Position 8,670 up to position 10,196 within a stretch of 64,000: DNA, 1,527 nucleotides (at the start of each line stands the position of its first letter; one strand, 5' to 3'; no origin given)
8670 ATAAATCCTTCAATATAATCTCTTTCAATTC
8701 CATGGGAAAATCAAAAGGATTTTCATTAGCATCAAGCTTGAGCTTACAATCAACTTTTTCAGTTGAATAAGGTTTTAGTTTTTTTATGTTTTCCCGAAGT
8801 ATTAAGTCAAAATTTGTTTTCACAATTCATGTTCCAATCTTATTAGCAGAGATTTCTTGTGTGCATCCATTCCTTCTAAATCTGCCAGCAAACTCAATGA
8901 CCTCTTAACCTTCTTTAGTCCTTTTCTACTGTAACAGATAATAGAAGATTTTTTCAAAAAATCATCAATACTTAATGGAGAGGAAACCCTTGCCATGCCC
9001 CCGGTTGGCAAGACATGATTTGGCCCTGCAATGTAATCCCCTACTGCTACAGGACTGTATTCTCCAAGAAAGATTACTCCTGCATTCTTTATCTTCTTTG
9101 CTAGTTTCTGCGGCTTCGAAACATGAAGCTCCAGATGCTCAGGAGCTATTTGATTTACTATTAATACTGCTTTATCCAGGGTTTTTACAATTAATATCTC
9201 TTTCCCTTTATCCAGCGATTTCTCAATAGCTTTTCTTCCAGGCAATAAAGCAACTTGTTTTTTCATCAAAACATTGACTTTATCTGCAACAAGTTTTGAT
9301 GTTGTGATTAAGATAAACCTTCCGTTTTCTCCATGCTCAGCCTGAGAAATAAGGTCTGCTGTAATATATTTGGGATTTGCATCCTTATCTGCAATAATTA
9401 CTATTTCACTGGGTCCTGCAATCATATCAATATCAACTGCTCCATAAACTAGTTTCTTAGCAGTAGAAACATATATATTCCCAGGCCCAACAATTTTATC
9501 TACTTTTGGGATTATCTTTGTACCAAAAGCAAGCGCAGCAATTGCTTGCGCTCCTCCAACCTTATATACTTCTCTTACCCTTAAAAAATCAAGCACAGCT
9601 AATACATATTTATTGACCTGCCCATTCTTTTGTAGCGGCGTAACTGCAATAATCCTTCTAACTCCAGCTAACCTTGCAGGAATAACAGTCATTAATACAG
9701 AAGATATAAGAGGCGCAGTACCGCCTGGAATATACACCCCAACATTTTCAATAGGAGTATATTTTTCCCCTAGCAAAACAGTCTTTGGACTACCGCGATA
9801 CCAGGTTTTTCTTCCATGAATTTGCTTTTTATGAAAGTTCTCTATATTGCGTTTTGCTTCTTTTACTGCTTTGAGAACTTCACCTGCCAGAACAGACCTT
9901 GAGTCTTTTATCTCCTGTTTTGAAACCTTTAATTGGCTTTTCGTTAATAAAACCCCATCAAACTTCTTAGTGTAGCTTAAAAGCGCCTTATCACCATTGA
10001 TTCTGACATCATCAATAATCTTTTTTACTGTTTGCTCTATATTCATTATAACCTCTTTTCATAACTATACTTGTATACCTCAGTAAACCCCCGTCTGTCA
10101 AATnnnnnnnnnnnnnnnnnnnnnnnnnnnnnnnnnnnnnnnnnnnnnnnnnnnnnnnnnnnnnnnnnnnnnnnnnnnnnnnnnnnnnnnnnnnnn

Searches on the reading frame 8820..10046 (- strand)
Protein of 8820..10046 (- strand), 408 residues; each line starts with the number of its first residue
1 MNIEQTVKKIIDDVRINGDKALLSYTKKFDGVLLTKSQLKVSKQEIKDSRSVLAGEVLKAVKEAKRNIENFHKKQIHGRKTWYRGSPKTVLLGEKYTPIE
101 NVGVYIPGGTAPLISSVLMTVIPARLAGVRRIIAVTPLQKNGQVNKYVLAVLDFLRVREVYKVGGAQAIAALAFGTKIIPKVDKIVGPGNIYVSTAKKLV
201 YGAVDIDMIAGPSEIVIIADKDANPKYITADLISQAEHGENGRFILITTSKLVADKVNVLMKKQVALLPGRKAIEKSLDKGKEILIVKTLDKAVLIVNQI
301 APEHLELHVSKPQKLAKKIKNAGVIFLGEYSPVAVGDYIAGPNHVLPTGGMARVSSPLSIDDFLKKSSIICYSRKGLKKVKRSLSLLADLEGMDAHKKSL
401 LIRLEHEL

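Call 38: find_homologous_proteins(query=window:8820-10046:-, max_evalue=1e-30)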
Query window:8820-10046:- (408 aa): 8000 proteins with E <= 1e-30 among 8000 candidates; the best 120 are listed.
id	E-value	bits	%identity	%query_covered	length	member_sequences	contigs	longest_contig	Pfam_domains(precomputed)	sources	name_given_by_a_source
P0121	5.4e-233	791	90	100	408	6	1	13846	PF00815.26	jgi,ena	-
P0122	2.7e-232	788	90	100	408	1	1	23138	PF00815.26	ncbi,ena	-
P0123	2.2e-227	772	87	100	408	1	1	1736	PF00815.26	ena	-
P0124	6.9e-227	771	87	100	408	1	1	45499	PF00815.26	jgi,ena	-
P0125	2.1e-226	769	87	100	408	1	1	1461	PF00815.26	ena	-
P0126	6.8e-226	767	87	99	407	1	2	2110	PF00815.26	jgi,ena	-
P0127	4.8e-225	765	87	100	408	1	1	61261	PF00815.26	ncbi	-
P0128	3.4e-224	762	86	100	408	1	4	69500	PF00815.26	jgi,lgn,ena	-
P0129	4.3e-224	761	86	100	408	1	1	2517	PF00815.26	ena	-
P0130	5.0e-222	755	86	100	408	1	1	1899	PF00815.26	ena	-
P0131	2.7e-221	752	86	99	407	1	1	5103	PF00815.26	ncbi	-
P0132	5.1e-219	745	84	99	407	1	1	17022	PF00815.26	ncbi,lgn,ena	-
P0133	7.6e-217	738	84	100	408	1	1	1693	PF00815.26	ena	-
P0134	1.8e-216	736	84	100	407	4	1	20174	PF00815.26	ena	-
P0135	3.4e-214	729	82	100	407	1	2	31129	PF00815.26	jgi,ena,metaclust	metaclust:\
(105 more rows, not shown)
